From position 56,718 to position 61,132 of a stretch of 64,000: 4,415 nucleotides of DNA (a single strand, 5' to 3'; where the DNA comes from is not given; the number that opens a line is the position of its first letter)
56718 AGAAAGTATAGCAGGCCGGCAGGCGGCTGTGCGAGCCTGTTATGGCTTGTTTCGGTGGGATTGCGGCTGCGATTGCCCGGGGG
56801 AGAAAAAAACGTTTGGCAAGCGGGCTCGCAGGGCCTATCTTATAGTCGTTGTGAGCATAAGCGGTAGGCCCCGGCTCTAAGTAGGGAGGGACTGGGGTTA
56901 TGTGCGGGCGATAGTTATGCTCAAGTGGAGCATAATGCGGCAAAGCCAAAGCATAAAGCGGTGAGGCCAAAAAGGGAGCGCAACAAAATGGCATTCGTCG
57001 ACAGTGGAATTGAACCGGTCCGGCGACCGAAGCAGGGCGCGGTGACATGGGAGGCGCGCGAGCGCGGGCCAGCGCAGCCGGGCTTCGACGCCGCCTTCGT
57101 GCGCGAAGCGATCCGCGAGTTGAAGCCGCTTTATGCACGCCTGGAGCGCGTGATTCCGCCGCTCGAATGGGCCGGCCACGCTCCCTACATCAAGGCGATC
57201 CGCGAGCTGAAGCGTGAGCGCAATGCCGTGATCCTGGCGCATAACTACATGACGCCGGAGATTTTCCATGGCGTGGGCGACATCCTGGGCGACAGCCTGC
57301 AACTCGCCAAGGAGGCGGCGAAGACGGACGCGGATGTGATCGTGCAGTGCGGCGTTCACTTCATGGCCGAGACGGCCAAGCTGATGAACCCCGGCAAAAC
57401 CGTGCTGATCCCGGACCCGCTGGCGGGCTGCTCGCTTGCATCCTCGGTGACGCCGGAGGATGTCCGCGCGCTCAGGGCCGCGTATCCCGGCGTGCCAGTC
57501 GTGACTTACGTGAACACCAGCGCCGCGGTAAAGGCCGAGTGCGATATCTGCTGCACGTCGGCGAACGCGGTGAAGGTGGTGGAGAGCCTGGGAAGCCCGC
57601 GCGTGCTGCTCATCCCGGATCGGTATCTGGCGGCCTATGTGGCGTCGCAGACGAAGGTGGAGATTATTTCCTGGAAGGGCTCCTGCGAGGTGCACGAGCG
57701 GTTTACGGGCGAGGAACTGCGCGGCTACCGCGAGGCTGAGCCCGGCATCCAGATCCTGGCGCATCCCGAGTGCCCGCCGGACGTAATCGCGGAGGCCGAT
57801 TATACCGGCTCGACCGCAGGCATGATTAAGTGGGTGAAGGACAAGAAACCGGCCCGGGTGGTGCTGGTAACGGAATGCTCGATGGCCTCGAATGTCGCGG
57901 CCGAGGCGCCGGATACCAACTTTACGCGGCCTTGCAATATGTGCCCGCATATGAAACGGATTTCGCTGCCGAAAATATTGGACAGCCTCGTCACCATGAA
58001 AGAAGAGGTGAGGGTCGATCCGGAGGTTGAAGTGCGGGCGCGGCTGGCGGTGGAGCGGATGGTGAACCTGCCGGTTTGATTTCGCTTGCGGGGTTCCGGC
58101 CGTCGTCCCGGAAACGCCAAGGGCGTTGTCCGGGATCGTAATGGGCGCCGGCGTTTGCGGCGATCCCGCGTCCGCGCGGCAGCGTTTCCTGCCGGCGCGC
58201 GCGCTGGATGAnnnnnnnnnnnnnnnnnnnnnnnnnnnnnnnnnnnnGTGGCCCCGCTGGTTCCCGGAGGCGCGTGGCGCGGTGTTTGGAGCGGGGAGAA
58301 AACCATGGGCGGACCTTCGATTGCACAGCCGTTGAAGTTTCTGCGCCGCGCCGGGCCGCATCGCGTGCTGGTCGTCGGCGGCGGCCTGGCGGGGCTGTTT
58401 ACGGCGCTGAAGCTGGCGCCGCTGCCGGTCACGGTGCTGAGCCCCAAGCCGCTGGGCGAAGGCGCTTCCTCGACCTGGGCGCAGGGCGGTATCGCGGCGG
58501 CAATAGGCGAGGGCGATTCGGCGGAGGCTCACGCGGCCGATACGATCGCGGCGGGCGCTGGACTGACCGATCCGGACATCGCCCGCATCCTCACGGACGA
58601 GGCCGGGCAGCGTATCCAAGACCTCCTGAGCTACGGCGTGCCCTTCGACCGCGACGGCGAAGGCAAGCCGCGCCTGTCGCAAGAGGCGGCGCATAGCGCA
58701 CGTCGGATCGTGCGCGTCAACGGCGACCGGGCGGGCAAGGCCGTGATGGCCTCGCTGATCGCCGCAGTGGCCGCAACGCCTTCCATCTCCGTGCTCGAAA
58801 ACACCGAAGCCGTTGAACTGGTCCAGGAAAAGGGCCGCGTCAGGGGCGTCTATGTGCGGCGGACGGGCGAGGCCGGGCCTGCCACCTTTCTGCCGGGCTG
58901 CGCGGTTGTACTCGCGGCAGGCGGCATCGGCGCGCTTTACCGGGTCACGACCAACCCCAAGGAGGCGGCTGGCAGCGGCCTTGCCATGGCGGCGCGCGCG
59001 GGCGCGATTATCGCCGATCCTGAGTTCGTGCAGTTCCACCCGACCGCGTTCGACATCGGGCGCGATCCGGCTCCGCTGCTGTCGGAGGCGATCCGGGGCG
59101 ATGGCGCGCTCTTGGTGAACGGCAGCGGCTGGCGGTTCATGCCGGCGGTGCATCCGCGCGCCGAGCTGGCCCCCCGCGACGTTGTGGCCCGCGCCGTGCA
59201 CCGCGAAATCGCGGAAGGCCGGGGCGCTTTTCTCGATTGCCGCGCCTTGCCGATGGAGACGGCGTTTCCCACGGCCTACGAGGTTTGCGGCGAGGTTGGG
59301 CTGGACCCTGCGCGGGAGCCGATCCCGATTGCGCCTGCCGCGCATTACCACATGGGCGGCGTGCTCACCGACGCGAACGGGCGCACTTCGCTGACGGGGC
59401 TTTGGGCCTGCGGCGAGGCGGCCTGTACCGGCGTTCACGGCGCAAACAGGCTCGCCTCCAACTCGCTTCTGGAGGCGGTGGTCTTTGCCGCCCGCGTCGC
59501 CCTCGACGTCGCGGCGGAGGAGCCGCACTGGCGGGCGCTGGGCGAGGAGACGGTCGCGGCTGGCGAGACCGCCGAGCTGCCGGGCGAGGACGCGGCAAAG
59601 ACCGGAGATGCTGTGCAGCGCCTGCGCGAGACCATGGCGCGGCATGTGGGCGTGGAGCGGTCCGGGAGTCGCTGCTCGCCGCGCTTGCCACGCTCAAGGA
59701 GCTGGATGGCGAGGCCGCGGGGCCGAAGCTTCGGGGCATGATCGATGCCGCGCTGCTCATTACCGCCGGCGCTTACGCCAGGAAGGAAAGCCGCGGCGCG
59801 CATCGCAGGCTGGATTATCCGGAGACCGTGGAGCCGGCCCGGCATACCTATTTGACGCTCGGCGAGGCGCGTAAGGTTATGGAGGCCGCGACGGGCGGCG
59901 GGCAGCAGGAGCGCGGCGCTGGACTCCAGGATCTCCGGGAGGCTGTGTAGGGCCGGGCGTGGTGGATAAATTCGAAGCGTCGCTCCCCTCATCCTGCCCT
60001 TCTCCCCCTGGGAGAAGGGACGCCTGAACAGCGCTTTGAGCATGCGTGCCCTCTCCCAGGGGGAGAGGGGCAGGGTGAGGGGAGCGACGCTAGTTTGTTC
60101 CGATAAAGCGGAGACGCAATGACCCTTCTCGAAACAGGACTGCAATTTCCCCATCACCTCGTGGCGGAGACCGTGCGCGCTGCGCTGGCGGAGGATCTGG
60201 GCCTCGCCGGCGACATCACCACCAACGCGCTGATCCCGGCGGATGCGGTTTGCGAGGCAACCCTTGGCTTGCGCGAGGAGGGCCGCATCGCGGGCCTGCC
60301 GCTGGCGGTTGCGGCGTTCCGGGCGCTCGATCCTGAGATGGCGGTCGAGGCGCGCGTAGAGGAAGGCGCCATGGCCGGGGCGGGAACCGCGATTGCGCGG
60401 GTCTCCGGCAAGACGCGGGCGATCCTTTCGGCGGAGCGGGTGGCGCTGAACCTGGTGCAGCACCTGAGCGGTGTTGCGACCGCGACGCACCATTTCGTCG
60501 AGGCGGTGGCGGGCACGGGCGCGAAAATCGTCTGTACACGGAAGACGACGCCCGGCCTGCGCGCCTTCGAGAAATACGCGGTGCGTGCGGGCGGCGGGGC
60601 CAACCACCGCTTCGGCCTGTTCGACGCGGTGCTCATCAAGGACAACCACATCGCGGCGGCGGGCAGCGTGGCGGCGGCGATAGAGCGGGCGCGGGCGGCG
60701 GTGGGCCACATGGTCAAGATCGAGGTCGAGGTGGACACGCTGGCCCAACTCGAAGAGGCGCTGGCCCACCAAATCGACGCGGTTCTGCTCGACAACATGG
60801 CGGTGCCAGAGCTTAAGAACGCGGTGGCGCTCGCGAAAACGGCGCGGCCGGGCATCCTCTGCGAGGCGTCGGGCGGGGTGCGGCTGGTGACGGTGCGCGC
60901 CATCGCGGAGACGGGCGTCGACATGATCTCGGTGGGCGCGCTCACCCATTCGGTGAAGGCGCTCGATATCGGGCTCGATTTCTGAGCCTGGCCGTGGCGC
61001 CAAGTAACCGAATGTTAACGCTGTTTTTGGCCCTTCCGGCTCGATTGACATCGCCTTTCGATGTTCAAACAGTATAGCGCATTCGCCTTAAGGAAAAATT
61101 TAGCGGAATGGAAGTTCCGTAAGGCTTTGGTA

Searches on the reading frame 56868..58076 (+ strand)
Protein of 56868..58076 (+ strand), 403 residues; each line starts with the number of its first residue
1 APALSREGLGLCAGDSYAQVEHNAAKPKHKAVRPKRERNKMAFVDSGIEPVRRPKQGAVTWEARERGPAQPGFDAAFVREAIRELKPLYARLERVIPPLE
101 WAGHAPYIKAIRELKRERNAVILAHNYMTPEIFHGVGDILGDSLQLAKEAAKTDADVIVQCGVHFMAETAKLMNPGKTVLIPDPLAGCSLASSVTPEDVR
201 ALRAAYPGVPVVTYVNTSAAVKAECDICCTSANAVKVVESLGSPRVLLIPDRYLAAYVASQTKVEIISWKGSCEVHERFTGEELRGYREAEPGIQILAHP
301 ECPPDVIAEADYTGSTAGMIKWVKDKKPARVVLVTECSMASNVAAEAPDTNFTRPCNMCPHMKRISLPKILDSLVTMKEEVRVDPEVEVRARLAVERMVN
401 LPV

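Call 31: search_protein_families(library=pfam, proteins=[window:56868-58076:+], max_evalue=0.001)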
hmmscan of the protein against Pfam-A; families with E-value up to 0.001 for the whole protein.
window:56868-58076:+ (403 aa): 1 family
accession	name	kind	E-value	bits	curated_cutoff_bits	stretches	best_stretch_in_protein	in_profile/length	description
PF02445.21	NadA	-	2.5e-113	378.5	27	1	110-399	2-294/295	Quinolinate synthetase A protein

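Call 48: find_homologous_proteins(query=window:56868-58076:+, max_evalue=1e-50)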
Query window:56868-58076:+ (403 aa): 8000 proteins with E <= 1e-50 among 8000 candidates; the best 120 are listed.
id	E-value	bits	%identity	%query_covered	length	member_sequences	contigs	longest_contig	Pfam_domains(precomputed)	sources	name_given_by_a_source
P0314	2.7e-239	812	100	90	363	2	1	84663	PF02445.22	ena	-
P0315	4.3e-228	775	96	90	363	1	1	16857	PF02445.22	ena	-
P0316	9.5e-220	748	91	90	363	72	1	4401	PF02445.22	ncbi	-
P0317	4.0e-215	732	89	90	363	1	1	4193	PF02445.22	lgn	-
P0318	1.8e-214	730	90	90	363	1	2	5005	PF02445.22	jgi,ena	jgi:quinolinate synthase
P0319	2.2e-214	730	88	90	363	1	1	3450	PF02445.22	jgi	-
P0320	3.0e-214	729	88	90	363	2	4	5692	PF02445.22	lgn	-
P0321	1.3e-213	727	89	90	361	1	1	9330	PF02445.22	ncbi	ncbi:MAG: quinolinate synthase NadA [Rhodomicrobium sp.]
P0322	6.2e-213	725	88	90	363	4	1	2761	PF02445.22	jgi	jgi:quinolinate synthase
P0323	2.8e-209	713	86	90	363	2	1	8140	PF02445.22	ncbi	-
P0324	1.0e-206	705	85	90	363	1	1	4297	PF02445.22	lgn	-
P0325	2.3e-204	697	84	90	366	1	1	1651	PF02445.22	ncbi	-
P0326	1.8e-203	694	85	90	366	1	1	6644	PF02445.22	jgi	jgi:quinolinate synthase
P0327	2.2e-202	690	84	90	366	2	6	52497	PF02445.22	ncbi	ncbi:MAG: quinolinate synthase NadA [Rhodomicrobium sp.]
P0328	5.0e-202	689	83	90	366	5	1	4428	PF02445.22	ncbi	ncbi:MAG: quinolinate synthase NadA [Rhodomicrobium sp.]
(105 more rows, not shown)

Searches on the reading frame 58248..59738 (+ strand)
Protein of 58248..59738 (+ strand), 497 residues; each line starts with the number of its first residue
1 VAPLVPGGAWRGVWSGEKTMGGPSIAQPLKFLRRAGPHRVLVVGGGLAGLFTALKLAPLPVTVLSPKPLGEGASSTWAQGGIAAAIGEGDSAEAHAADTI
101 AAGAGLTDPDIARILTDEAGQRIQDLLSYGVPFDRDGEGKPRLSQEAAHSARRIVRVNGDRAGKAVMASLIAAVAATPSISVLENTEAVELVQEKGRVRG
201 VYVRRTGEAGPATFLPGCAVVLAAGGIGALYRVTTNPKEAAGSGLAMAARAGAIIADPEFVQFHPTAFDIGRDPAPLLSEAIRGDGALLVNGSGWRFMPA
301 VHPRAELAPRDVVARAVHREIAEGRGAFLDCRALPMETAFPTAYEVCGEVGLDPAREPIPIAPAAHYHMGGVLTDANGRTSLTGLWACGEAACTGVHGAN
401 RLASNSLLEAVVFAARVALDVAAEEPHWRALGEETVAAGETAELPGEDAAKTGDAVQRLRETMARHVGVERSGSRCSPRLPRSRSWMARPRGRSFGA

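Call 31: search_protein_families(library=pfam, proteins=[window:58248-59738:+], max_evalue=0.001)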
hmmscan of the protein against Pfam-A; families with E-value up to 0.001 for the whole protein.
window:58248-59738:+ (497 aa): 3 families
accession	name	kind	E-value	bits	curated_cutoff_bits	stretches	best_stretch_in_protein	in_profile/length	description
PF00890.30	FAD_binding_2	-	8.4e-84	282.6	20.4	1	40-407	2-414/414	FAD binding domain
PF01266.30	DAO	-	7.3e-07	29.5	27.9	1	39-229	1-166/353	FAD dependent oxidoreductase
PF07992.20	Pyr_redox_2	-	1.4e-05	25.1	26.1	0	350-397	235-278/291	Pyridine nucleotide-disulphide oxidoreductase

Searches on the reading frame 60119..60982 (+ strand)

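Call 31: search_protein_families(library=pfam, proteins=[window:60119-60982:+], max_evalue=0.001)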
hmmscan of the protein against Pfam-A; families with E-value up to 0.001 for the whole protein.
window:60119-60982:+ (288 aa): 2 families
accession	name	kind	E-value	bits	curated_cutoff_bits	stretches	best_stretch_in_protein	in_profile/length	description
PF01729.25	QRPTase_C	-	3.1e-65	219.5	23.1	1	119-287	1-169/169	Quinolinate phosphoribosyl transferase, C-terminal domain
PF02749.22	QRPTase_N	-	8.4e-19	68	27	1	32-117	1-82/82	Quinolinate phosphoribosyl transferase, N-terminal domain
